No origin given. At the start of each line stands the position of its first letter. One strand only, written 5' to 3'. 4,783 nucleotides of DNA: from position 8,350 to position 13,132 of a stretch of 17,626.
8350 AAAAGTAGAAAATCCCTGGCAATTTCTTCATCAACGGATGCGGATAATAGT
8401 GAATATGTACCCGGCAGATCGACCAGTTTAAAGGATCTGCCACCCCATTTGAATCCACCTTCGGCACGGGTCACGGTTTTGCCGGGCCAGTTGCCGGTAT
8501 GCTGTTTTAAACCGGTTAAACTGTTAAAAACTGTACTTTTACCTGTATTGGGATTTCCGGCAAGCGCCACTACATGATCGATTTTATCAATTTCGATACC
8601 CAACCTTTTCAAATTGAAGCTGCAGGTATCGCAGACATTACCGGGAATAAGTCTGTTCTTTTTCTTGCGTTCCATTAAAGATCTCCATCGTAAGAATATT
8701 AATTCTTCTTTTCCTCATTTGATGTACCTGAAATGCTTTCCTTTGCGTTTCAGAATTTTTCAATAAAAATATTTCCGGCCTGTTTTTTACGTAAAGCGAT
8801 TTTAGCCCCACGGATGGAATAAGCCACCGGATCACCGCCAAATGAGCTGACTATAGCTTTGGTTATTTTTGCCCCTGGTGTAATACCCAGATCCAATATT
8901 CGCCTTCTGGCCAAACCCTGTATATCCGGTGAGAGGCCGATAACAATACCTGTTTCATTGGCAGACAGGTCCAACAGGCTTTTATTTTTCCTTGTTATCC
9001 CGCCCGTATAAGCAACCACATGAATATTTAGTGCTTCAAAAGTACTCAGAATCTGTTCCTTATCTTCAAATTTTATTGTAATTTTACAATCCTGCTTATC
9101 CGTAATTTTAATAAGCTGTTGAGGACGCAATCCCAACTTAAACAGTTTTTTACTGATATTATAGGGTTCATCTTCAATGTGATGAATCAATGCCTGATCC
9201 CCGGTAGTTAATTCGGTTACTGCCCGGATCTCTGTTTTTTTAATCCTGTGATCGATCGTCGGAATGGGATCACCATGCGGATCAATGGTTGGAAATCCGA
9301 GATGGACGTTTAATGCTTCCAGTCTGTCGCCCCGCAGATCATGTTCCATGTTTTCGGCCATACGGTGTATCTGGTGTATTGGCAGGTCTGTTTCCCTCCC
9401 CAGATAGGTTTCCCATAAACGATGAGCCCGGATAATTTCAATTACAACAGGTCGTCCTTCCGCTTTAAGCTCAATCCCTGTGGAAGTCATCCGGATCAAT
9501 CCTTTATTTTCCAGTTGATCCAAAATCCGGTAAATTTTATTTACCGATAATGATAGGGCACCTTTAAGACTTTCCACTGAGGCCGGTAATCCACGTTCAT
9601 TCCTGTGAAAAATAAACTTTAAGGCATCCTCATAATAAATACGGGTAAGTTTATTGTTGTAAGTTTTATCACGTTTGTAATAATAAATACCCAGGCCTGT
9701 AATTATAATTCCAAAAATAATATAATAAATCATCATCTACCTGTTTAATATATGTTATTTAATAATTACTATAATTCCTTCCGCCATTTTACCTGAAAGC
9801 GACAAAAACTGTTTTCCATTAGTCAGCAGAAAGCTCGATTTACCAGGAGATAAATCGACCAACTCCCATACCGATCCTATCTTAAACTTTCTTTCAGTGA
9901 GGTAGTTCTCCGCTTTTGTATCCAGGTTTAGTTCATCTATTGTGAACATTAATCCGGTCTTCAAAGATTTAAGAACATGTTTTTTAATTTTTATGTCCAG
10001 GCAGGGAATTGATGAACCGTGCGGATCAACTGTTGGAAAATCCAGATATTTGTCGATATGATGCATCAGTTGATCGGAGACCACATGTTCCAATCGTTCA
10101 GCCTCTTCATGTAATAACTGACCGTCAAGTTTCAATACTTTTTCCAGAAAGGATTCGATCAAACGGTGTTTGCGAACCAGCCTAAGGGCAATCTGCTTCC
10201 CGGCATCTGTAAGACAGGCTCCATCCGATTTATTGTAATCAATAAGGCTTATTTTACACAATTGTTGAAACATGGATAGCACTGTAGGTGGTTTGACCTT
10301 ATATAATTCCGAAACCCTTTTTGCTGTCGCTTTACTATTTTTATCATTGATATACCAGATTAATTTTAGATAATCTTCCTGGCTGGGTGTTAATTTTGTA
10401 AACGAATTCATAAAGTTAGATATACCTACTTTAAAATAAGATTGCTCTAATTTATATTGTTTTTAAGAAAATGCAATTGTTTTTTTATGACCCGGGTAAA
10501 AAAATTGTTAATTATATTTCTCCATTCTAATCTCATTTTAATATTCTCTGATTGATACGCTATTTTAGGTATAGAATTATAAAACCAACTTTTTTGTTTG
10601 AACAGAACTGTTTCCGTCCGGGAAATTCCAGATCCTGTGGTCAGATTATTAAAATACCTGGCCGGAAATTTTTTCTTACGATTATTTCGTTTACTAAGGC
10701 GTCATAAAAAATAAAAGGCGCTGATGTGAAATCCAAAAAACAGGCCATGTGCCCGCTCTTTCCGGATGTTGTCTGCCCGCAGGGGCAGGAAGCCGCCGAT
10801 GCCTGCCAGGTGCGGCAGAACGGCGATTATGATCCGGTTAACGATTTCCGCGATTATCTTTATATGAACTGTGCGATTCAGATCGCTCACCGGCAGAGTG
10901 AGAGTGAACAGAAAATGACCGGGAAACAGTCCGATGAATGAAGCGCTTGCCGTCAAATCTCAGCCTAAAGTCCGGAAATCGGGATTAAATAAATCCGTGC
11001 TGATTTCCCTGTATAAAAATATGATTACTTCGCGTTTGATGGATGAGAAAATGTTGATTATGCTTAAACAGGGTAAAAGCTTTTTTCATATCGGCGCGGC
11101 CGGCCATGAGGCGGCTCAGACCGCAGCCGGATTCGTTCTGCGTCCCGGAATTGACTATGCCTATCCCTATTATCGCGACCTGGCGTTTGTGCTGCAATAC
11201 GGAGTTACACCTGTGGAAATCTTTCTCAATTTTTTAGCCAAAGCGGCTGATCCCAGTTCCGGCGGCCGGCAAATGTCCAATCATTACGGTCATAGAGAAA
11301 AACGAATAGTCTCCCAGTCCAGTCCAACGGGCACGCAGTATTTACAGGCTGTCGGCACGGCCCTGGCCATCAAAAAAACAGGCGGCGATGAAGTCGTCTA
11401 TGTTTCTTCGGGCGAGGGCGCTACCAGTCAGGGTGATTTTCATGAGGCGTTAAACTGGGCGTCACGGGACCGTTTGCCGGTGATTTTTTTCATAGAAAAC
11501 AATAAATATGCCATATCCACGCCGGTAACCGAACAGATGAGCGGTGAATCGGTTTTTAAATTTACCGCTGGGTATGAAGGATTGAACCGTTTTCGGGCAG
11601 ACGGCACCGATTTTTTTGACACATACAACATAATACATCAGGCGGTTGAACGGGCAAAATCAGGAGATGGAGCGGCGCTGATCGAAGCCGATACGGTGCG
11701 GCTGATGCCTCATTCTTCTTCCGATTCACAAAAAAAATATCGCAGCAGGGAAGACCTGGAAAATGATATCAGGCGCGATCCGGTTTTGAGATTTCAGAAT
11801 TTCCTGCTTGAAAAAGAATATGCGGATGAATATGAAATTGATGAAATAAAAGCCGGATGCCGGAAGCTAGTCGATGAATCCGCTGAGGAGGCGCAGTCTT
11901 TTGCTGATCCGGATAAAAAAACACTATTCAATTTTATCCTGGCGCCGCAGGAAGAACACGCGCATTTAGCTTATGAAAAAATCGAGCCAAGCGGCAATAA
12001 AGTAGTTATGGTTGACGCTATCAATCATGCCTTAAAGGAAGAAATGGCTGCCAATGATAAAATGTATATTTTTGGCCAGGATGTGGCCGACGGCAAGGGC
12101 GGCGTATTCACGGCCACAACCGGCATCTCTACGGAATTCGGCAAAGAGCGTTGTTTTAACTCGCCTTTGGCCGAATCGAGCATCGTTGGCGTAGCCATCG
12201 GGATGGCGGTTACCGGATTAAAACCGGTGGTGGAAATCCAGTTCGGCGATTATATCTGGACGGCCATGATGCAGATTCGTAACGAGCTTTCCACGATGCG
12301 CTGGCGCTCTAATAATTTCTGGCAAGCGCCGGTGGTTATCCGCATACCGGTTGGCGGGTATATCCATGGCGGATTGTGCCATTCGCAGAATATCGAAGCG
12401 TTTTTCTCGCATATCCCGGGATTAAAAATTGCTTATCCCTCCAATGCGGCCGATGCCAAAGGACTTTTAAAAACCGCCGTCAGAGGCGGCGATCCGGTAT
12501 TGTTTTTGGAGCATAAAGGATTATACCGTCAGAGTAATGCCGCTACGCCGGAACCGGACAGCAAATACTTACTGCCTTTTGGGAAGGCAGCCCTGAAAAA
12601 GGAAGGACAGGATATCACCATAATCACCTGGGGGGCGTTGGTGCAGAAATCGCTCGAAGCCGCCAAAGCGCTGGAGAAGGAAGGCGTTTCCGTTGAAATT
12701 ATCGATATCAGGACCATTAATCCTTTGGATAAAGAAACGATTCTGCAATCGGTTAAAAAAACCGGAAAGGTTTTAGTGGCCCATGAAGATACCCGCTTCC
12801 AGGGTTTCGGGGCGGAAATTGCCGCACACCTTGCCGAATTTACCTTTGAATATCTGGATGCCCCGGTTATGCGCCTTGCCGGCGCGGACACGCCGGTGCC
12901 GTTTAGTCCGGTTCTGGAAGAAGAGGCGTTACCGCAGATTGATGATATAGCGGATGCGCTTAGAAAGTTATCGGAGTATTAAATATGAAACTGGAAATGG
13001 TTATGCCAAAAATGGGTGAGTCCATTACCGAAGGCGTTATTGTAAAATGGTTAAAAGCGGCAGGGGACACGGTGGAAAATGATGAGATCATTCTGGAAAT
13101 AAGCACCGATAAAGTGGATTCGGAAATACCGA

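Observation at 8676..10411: Feo locus organisation: two tandem DtxR paralogs ahead of feoB, no standalone feoA or feoC, and a palindrome before feoB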

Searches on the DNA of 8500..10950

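Call 63: search_rna_families(source=window, start=8500, end=10950, threshold=evalue, max_evalue=1)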
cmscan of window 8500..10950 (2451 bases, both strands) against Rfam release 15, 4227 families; matches with E-value up to 1: 0.
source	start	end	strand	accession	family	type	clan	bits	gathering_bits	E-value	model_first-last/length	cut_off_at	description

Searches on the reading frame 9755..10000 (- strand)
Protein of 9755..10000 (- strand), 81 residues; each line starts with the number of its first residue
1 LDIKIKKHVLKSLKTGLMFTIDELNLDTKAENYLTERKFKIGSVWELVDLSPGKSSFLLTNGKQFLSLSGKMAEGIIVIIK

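Call 65: search_protein_families(library=pfam, proteins=[window:9755-10000:-], max_evalue=0.1)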
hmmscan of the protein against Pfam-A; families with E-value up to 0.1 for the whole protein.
window:9755-10000:- (81 aa): 1 family
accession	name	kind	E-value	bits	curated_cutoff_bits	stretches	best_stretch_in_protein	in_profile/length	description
PF04023.20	FeoA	-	0.012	16.1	23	1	10-78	3-72/74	FeoA domain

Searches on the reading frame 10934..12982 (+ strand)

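Call 6: search_protein_families(library=pfam, proteins=[window:10934-12982:+], max_evalue=0.001)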
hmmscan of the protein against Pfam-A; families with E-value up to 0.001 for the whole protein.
window:10934-12982:+ (682 aa): 3 families
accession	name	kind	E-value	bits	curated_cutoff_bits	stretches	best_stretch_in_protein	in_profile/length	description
PF00676.26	E1_dh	-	3.1e-67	227.1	22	1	27-323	1-294/300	Dehydrogenase E1 component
PF02780.25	Transketolase_C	-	3.3e-41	140.5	25.9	1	550-672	1-124/124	Transketolase, C-terminal domain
PF02779.29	Transket_pyr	-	1.1e-39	136.3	27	1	357-532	3-173/174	Transketolase, pyrimidine binding domain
